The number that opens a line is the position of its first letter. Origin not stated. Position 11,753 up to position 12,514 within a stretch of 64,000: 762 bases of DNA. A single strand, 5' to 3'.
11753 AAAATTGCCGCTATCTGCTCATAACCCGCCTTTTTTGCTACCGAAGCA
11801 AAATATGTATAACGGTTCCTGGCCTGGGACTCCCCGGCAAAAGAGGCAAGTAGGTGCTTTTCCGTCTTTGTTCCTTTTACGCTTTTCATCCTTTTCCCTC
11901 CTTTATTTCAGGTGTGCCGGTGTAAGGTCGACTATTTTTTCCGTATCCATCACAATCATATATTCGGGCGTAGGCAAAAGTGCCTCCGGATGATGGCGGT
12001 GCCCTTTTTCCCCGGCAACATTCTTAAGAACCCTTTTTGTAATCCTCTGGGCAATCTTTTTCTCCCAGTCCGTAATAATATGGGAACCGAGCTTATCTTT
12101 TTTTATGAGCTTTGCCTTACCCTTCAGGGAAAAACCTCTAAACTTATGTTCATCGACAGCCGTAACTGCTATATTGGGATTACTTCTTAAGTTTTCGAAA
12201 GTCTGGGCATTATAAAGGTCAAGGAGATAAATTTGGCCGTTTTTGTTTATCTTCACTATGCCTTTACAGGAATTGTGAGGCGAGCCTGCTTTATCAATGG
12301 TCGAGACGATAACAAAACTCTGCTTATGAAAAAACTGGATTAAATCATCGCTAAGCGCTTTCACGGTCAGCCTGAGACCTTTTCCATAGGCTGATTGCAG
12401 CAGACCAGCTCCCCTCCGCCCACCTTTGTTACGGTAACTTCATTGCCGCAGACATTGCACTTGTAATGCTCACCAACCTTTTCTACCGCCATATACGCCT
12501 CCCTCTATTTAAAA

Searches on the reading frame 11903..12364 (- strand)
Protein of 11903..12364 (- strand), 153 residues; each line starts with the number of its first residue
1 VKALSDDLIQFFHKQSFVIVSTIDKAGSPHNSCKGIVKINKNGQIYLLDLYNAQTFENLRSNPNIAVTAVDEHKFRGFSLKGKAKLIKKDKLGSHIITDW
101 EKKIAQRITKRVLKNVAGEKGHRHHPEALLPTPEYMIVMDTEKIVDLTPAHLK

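Call 3: search_protein_families(library=pfam, proteins=[window:11903-12364:-], max_evalue=0.01)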
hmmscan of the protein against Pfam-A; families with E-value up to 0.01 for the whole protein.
window:11903-12364:- (153 aa): 2 families
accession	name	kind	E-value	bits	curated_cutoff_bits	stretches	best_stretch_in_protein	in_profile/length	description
PF01243.27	PNPOx_N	-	1.7e-13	51.5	28.1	1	9-108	6-97/120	Pyridoxamine 5'-phosphate oxidase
PF04289.18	DUF447_N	-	0.0023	18.3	24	1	18-71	3-53/114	Protein of unknown function (DUF447) N-terminal domain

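Call 6: search_protein_families(library=ncbifam, proteins=[window:11903-12364:-], max_evalue=0.001)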
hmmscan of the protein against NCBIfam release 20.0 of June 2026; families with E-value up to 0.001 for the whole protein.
window:11903-12364:- (153 aa): 4 families
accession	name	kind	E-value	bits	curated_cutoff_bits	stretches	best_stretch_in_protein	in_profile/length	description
TIGR03618.1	Rv1155_F420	subfamily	5.8e-07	29.8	79.05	1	10-92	3-85/127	TIGR03618 family F420-dependent PPOX class oxidoreductase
TIGR04109.1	heme_ox_HugZ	equivalog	7.6e-05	22.3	240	1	2-79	82-159/243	HugZ family heme oxygenase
NF005232.0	PRK06733.1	equivalog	0.00018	21.5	93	1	3-91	8-94/151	hypothetical protein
TIGR04025.1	PPOX_FMN_DR2398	subfamily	0.00056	19.1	170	1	2-95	20-120/197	MSMEG_1061 family FMN-dependent PPOX-type flavoprotein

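Call 25: search_solved_structures(query=window:11903-12364:-, max_evalue=0.01)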
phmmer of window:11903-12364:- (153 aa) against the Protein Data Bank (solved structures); distinct sequences matched with E-value up to 0.01: 1.
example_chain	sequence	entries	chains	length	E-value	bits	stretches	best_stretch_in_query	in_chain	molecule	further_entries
2htd_A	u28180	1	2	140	0.0075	19.4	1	4-94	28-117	Predicted flavin-nucleotide-binding protein from COG3576 family structurally related to py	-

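Call 46: list_cluster_members(proteins=[window:12370-12492:-, P0266, window:11903-12364:-, window:12505-12921:-, window:10853-11296:-])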
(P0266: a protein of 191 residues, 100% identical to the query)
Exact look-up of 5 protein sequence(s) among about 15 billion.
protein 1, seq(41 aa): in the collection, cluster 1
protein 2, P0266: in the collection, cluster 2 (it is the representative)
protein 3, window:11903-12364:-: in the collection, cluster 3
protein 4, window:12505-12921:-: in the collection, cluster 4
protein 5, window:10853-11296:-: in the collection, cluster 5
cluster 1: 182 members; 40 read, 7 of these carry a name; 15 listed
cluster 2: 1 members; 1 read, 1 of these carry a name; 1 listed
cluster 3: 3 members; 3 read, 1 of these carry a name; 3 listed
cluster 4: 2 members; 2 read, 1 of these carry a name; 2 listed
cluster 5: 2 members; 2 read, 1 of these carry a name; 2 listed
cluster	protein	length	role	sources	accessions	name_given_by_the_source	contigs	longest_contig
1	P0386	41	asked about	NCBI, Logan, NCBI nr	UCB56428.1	MAG: desulfoferrodoxin FeS4 iron-binding domain-containing protein [Candidatus ...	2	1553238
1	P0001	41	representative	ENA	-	-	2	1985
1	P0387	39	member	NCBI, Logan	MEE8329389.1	MAG: desulfoferrodoxin FeS4 iron-binding domain-containing protein ...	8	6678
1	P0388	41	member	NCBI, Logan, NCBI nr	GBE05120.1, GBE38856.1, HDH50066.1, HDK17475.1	MAG TPA: desulfoferrodoxin FeS4 iron-binding domain-containing protein [Nitrospirae ... | desulfoferrodoxin [bacterium BMS3Abin10]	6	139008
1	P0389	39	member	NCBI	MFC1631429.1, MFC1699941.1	desulfoferrodoxin FeS4 iron-binding domain-containing protein [Candidatus Omnitrophota ...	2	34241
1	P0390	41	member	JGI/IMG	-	desulfoferrodoxin-like iron-binding protein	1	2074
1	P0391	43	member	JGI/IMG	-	desulfoferrodoxin-like iron-binding protein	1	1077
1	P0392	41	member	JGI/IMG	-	desulfoferrodoxin-like iron-binding protein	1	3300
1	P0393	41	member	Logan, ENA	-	-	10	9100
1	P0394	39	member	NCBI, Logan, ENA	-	-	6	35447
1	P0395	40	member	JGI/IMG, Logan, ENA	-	-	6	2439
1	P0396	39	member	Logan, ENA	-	-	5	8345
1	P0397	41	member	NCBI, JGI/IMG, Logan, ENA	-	-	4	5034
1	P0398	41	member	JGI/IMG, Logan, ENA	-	-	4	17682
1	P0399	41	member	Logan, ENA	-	-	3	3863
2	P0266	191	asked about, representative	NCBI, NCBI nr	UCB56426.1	MAG: rubrerythrin family protein [Candidatus Omnitrophota bacterium]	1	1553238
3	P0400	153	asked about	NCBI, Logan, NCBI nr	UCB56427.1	MAG: pyridoxamine 5'-phosphate oxidase family protein [Candidatus Omnitrophota bacterium]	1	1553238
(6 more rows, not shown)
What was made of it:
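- Tried and rejected: The source genome was identified instead through list_cluster_members (call 46).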
